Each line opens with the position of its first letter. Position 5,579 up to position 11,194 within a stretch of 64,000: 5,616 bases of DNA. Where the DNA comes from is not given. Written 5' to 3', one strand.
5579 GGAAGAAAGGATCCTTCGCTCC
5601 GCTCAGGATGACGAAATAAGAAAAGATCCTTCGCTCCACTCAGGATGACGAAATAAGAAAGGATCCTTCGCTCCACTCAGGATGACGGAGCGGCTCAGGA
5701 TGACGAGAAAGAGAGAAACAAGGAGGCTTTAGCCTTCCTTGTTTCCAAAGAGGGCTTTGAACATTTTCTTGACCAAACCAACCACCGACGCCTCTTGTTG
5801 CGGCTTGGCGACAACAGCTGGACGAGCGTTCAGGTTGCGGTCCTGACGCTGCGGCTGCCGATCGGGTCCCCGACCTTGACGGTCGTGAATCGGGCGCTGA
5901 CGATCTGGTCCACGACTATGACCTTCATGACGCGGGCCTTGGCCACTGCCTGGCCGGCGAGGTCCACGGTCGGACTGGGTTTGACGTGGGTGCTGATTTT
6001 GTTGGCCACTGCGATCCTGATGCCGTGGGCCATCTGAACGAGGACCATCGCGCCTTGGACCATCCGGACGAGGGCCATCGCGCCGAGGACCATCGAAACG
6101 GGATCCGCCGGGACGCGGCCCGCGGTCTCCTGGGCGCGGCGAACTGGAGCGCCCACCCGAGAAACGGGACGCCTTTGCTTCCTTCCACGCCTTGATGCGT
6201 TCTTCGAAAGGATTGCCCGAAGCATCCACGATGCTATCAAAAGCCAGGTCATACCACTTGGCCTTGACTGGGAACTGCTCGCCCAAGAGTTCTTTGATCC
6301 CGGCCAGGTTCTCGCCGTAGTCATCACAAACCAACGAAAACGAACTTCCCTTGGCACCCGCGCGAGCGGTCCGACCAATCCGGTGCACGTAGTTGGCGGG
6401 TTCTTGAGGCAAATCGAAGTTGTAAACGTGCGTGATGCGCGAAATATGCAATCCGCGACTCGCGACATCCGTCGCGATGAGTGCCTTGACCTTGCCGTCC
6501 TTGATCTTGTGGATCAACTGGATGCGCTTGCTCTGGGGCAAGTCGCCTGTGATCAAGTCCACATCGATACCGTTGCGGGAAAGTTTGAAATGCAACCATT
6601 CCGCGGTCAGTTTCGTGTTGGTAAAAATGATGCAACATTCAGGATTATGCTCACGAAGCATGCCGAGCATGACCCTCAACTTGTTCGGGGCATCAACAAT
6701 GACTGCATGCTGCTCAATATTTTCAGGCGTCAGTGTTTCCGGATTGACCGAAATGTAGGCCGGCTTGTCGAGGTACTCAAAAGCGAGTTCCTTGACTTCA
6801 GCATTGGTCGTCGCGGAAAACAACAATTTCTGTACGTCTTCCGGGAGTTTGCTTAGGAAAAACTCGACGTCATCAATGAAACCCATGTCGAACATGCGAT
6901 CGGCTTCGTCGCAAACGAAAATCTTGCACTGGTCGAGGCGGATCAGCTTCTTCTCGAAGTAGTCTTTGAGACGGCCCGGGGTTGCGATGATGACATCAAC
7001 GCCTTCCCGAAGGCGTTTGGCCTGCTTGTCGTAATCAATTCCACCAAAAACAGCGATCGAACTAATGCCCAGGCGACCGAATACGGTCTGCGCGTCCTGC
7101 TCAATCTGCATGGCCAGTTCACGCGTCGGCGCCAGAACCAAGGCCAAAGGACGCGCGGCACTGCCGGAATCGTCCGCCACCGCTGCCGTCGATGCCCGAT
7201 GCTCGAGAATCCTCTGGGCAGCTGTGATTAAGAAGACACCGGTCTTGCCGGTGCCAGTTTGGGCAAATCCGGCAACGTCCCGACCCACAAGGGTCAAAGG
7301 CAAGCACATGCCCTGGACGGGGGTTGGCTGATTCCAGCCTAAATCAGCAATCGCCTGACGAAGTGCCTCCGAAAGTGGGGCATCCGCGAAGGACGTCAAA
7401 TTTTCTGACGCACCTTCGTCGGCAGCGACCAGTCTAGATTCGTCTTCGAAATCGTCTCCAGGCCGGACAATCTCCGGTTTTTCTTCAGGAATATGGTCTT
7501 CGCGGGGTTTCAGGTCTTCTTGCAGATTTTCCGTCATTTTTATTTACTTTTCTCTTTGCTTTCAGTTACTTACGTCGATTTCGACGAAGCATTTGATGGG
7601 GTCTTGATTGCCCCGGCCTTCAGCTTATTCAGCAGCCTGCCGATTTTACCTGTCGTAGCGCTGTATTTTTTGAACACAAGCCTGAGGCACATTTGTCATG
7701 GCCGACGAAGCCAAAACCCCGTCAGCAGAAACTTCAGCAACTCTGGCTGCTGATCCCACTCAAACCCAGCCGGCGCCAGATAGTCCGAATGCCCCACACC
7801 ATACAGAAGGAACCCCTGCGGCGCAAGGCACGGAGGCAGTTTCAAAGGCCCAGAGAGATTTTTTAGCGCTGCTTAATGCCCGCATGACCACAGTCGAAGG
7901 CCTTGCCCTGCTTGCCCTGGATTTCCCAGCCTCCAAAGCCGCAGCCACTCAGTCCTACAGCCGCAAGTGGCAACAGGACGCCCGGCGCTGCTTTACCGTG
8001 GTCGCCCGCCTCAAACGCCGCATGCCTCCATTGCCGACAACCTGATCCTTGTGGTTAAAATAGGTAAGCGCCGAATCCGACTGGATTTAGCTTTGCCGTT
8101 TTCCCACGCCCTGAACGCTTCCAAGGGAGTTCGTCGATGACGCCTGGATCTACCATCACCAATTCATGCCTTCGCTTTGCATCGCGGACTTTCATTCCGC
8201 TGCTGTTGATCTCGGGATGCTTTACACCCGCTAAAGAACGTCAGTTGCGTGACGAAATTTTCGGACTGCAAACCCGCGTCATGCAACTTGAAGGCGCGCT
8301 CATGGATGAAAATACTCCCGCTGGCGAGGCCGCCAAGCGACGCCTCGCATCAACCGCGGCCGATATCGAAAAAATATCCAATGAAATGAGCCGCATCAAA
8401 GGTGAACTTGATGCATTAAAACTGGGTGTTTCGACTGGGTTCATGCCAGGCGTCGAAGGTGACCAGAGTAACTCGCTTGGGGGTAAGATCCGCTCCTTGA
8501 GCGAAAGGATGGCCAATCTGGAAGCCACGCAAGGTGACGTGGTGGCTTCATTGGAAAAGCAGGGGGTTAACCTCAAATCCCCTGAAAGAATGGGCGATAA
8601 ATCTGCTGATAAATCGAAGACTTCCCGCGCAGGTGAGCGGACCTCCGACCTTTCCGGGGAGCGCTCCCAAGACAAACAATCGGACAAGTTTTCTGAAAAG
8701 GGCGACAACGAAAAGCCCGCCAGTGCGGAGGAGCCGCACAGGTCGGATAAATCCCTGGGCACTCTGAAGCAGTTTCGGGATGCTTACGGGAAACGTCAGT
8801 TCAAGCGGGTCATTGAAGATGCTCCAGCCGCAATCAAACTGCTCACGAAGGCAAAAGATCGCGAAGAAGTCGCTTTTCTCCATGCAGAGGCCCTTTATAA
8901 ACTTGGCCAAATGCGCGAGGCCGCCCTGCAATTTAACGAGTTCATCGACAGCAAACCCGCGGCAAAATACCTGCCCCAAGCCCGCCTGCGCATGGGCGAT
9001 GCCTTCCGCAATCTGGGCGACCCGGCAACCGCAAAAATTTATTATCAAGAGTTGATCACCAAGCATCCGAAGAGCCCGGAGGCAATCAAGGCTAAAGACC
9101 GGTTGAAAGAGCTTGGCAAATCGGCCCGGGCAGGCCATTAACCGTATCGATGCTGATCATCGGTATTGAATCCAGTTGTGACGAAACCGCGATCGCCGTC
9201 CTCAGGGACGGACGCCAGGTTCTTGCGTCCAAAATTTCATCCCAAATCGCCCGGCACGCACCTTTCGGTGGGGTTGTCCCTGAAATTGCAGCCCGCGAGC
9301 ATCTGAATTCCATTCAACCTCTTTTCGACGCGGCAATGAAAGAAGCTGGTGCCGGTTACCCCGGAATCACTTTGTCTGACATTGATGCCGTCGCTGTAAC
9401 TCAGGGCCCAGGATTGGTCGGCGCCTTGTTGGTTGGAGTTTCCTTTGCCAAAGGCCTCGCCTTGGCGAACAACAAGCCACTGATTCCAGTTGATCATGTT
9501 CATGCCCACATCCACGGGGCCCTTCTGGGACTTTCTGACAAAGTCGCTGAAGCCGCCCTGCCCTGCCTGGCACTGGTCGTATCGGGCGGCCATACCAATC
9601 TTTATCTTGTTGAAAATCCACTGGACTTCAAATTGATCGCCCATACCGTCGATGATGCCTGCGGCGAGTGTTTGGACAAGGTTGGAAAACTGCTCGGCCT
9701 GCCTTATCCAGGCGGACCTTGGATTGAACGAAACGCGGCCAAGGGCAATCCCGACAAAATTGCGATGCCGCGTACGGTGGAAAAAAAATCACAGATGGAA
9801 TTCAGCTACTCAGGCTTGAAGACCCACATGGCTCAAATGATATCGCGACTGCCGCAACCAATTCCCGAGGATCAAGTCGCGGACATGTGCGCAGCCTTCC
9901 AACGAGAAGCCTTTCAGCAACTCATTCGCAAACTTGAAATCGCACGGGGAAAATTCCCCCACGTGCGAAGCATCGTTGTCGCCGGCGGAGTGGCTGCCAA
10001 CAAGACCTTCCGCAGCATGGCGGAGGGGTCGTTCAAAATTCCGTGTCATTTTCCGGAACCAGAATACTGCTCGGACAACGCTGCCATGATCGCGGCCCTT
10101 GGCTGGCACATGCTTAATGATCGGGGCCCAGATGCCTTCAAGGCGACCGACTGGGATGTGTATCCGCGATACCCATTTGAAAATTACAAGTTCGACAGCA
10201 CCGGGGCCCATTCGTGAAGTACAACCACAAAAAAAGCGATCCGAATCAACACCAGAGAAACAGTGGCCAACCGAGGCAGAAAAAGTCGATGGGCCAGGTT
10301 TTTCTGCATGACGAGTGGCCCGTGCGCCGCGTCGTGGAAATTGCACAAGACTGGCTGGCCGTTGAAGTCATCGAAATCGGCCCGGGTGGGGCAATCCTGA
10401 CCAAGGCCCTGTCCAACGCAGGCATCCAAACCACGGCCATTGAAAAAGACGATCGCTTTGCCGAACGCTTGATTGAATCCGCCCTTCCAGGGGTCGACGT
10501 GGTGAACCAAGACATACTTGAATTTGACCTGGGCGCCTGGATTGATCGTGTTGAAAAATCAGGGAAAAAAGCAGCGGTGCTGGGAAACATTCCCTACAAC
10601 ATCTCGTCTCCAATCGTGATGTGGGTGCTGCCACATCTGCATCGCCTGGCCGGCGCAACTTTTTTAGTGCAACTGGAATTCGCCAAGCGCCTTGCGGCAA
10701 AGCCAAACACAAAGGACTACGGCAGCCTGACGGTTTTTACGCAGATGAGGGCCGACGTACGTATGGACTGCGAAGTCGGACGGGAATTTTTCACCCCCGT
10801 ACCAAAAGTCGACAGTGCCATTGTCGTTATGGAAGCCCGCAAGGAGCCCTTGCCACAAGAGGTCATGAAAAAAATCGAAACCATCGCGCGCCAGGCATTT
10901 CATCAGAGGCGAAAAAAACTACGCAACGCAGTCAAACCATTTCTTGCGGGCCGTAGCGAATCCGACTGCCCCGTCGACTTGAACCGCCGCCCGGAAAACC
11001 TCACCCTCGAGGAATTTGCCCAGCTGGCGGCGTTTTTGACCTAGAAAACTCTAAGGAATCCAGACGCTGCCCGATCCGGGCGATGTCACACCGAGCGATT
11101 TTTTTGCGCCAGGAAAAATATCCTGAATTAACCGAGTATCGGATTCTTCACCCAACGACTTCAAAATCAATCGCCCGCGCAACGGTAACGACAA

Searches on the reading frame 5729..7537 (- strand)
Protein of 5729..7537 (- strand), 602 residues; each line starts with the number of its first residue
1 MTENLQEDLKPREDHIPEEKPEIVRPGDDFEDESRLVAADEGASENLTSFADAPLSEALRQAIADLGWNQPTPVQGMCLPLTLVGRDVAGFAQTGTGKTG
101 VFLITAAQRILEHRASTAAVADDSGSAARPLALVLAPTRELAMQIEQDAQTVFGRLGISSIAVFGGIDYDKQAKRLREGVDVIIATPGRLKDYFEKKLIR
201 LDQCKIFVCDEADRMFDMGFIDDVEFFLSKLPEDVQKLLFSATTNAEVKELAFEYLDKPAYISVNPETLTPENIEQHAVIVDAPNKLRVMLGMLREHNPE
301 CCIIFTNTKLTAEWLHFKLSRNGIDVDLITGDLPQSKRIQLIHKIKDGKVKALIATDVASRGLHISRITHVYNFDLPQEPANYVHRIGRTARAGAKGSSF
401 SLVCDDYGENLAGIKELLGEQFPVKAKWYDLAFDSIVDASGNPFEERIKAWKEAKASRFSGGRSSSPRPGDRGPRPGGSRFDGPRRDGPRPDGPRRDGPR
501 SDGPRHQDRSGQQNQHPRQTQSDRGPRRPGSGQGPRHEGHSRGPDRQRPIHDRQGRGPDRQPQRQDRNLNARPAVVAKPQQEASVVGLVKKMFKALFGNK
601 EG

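Call 83: search_protein_families(library=pfam, proteins=[window:5729-7537:-], max_evalue=0.0001)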
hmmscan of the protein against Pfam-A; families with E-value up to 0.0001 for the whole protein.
window:5729-7537:- (602 aa): 3 families
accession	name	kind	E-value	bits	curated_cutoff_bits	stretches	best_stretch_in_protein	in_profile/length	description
PF00270.35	DEAD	-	1.6e-40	139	26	1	72-250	1-166/167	DEAD/DEAH box helicase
PF00271.37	Helicase_C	-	1.3e-28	99.9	23.5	1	286-394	2-110/110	Helicase conserved C-terminal domain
PF04851.21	ResIII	-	3.5e-05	24.2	22.5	1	93-243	31-161/164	Type III restriction enzyme, res subunit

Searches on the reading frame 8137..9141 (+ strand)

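Call 83: search_protein_families(library=pfam, proteins=[window:8137-9141:+], max_evalue=0.0001)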
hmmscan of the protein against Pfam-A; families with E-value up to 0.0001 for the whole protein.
window:8137-9141:+ (334 aa): 5 families
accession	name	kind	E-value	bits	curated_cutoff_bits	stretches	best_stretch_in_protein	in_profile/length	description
PF13174.12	TPR_6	-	1.7e-11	44.4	26.3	1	281-313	1-33/33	Tetratricopeptide repeat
PF13428.12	TPR_14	-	1.1e-06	29.2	23.5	1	280-319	1-40/44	Tetratricopeptide repeat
PF13181.12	TPR_8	-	8.1e-05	22.9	25.7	0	281-307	2-28/34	Tetratricopeptide repeat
PF13432.12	TPR_16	-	8.6e-05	23.3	32.7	0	248-314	2-65/65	Tetratricopeptide repeat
PF07719.23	TPR_2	-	0.0001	22.6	27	0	282-312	3-33/34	Tetratricopeptide repeat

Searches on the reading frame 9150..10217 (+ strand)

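Call 83: search_protein_families(library=pfam, proteins=[window:9150-10217:+], max_evalue=0.0001)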
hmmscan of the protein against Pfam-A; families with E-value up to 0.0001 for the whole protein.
window:9150-10217:+ (355 aa): 1 family
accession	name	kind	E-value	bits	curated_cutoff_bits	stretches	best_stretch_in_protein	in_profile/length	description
PF00814.31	TsaD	-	7e-86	288.6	24.8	1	23-315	1-263/264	tRNA N6-adenosine threonylcarbamoyltransferase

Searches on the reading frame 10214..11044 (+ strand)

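Call 83: search_protein_families(library=pfam, proteins=[window:10214-11044:+], max_evalue=0.0001)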
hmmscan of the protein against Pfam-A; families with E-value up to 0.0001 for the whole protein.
window:10214-11044:+ (276 aa): 1 family
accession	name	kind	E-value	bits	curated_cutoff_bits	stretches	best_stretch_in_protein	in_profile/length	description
PF00398.26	RrnaAD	-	7.6e-54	183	24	1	22-274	4-260/263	Ribosomal RNA adenine dimethylase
